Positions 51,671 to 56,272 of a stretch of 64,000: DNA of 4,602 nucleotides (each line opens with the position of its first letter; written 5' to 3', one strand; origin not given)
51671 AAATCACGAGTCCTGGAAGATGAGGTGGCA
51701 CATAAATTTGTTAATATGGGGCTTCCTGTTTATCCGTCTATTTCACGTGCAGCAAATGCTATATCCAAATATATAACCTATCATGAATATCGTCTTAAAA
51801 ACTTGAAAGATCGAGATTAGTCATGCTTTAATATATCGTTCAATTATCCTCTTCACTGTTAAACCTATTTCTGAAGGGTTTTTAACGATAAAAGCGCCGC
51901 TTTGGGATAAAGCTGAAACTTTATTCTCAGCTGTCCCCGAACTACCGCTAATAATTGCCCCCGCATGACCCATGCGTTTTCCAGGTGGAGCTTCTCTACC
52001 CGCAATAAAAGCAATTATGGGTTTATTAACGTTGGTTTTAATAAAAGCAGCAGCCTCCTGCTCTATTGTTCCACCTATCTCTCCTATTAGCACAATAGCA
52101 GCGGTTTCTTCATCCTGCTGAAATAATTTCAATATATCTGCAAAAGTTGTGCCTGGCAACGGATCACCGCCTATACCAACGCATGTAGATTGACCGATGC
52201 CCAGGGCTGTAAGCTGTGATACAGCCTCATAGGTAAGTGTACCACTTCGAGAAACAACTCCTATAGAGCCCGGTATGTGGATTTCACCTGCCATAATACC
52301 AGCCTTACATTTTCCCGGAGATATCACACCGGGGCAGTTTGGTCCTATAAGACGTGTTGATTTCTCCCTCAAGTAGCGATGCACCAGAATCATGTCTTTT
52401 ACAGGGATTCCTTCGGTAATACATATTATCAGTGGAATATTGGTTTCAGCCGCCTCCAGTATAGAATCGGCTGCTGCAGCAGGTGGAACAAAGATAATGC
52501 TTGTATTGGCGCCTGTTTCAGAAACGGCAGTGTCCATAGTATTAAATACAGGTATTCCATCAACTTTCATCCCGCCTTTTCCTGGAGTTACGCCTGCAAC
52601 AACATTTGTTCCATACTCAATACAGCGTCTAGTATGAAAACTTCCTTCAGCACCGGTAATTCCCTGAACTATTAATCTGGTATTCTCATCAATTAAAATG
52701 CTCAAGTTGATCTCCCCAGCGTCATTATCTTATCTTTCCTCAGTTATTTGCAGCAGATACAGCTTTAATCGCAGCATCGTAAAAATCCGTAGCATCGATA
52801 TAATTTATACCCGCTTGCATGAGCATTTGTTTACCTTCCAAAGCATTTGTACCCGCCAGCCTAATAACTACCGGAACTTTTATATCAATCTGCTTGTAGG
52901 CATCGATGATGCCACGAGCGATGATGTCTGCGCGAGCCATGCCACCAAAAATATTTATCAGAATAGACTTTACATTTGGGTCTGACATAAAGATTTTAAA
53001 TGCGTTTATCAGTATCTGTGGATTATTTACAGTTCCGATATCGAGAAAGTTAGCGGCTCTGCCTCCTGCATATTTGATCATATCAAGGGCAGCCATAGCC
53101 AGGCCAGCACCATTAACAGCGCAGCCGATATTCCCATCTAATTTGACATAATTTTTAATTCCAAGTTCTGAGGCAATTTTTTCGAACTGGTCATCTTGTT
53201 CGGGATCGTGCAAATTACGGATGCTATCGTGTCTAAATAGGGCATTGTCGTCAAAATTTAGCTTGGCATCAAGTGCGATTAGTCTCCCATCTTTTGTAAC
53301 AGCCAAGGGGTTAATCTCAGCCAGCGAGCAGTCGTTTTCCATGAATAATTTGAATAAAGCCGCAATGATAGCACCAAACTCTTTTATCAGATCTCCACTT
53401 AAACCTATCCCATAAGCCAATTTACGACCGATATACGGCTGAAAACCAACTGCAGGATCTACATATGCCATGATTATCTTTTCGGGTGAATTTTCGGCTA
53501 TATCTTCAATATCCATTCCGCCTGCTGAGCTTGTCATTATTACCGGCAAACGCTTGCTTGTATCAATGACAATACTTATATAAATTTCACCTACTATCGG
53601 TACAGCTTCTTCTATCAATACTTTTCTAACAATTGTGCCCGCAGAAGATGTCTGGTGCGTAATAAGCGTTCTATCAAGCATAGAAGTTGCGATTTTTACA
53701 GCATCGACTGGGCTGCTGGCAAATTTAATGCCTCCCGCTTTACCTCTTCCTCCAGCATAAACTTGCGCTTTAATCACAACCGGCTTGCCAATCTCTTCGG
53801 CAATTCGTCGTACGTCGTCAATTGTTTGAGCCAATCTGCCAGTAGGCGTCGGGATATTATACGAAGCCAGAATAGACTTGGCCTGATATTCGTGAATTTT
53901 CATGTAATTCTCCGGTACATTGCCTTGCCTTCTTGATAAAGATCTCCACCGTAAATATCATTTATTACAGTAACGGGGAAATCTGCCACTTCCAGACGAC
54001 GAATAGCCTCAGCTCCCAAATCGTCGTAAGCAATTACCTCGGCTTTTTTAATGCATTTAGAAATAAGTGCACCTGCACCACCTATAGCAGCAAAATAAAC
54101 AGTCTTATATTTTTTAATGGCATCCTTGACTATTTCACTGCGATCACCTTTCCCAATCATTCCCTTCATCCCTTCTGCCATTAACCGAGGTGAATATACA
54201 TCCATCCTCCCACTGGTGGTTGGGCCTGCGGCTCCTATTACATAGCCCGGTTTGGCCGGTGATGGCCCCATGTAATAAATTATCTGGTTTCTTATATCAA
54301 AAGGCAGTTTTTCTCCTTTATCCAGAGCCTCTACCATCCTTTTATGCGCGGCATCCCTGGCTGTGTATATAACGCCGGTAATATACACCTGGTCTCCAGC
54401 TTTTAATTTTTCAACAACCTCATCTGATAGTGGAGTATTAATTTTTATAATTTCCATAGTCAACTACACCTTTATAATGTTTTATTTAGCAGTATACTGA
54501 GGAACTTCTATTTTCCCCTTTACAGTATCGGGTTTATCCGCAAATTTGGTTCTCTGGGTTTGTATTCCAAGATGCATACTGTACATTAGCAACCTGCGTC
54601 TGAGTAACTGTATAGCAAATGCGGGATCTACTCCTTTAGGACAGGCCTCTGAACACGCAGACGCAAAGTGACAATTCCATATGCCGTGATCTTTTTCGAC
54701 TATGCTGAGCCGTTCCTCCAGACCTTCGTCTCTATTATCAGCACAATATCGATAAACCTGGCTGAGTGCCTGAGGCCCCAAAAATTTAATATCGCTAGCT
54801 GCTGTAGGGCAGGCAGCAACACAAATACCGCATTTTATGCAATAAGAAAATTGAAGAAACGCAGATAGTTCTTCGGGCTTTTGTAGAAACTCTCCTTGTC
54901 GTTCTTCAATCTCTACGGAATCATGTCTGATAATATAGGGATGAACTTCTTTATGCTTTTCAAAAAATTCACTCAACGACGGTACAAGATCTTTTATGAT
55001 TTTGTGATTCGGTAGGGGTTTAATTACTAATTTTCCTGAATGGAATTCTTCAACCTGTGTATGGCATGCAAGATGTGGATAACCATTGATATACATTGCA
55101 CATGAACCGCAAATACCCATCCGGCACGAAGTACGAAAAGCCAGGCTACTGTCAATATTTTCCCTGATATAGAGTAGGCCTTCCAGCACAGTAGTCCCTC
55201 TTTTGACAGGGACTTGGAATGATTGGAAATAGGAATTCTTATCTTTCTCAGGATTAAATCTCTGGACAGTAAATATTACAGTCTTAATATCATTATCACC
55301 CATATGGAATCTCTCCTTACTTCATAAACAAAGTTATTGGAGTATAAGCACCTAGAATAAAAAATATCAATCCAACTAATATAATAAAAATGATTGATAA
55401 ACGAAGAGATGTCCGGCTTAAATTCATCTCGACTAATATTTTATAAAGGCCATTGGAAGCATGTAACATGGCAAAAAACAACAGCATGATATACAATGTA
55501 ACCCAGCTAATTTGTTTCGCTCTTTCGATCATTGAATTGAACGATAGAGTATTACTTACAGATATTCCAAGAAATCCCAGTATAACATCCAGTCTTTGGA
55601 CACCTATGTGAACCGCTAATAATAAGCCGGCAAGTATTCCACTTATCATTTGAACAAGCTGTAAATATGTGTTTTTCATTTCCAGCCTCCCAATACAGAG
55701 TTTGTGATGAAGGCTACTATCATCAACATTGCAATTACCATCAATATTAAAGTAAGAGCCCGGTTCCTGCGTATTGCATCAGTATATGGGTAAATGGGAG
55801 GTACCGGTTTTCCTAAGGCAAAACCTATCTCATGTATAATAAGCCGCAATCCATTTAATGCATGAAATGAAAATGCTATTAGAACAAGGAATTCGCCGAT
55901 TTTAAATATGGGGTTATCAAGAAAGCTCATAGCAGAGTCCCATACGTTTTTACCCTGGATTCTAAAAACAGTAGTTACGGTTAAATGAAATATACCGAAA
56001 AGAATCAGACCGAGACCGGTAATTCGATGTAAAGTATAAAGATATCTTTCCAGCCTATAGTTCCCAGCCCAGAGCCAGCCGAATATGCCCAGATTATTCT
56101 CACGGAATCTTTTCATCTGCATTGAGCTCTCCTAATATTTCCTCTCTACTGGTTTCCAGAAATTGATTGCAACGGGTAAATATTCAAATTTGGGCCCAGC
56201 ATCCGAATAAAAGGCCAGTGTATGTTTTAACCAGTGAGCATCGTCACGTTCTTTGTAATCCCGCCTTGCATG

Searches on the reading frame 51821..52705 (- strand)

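Call 37: search_protein_families(library=pfam, proteins=[window:51821-52705:-], max_evalue=0.00001)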
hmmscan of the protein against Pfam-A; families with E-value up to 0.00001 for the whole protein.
window:51821-52705:- (294 aa): 3 families
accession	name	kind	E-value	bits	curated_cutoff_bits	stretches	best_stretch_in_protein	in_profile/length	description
PF02629.25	CoA_binding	-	1e-28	100.4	22.3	1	6-99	1-97/97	CoA binding domain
PF00549.24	Ligase_CoA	-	1.4e-25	90.3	24.5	1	151-270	1-126/128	CoA-ligase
PF13607.11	Succ_CoA_lig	-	5.5e-13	49.3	27.4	1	145-279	1-130/138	Succinyl-CoA ligase like flavodoxin domain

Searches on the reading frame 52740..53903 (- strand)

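Call 37: search_protein_families(library=pfam, proteins=[window:52740-53903:-], max_evalue=0.00001)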
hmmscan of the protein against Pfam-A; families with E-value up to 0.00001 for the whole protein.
window:52740-53903:- (387 aa): 5 families
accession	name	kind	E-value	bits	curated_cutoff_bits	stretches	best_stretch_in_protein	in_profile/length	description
PF08442.15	ATP-grasp_2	-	1.6e-71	240.5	29.5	1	2-201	1-201/202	ATP-grasp domain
PF00549.24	Ligase_CoA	-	1.7e-25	90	24.5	1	263-381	2-127/128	CoA-ligase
PF24948.1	Citrate_synth_N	-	8.8e-14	51.8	83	1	39-224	51-227/232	ATP-citrate synthase ATP-grasp domain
PF13549.11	ATP-grasp_5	-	4.1e-11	43.1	27.6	1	4-135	11-138/221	ATP-grasp domain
PF02786.22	CPSase_L_D2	-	1.5e-06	28.4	19.8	1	7-115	4-103/211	Carbamoyl-phosphate synthase L chain, ATP binding domain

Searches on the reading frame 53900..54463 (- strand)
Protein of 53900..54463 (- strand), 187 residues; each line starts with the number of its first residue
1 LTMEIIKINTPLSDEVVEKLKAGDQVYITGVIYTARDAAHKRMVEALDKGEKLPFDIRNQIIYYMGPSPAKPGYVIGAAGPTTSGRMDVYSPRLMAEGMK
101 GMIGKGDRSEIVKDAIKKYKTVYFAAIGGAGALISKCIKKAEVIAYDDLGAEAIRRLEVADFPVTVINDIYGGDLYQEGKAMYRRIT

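Call 37: search_protein_families(library=pfam, proteins=[window:53900-54463:-], max_evalue=0.00001)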
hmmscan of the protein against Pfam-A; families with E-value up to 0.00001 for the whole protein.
window:53900-54463:- (187 aa): 1 family
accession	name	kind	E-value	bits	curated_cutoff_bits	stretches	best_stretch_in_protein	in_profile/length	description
PF05683.17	Fumerase_C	-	1.5e-61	207.8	22.2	1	5-178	28-204/205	Fumarase C-terminus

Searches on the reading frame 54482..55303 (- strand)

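Call 37: search_protein_families(library=pfam, proteins=[window:54482-55303:-], max_evalue=0.00001)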
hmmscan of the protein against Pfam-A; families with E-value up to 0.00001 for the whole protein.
window:54482-55303:- (273 aa): 6 families
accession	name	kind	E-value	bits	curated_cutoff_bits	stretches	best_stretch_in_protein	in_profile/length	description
PF13085.11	Fer2_3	-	9.7e-34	116.1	27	1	11-115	2-107/107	2Fe-2S iron-sulfur cluster binding domain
PF13237.11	Fer4_10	-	2.3e-09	37.5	25.5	1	152-222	6-53/53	4Fe-4S dicluster domain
PF13183.11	Fer4_8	-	2.5e-09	37.9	27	1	152-225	2-68/68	4Fe-4S dicluster domain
PF13187.11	Fer4_9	-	3.3e-07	30.7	27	1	154-224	1-50/52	4Fe-4S dicluster domain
PF12838.12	Fer4_7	-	8.6e-07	29.8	27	1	155-225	2-52/52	4Fe-4S dicluster domain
PF13534.11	Fer4_17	-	2.7e-06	28.3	22.2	0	155-226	2-61/61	4Fe-4S dicluster domain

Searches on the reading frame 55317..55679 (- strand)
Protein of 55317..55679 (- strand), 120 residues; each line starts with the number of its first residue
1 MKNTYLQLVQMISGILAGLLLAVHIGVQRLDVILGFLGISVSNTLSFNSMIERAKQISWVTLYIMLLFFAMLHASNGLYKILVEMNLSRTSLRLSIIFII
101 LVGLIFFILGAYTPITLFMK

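Call 72: search_protein_families(library=pfam, proteins=[window:55317-55679:-], max_evalue=0.001)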
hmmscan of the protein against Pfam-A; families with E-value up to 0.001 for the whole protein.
window:55317-55679:- (120 aa): 1 family
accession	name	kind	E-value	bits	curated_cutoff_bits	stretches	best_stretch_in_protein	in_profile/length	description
PF01127.27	Sdh_cyt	-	8.8e-06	26.3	25.8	1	4-109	20-121/122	Succinate dehydrogenase/Fumarate reductase transmembrane subunit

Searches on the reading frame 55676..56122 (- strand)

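Call 72: search_protein_families(library=pfam, proteins=[window:55676-56122:-], max_evalue=0.001)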
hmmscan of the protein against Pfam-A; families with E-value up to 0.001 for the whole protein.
window:55676-56122:- (148 aa): 1 family
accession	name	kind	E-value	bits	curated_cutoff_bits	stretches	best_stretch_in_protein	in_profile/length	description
PF01127.27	Sdh_cyt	-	2.3e-13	50.7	25.8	1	21-118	15-105/122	Succinate dehydrogenase/Fumarate reductase transmembrane subunit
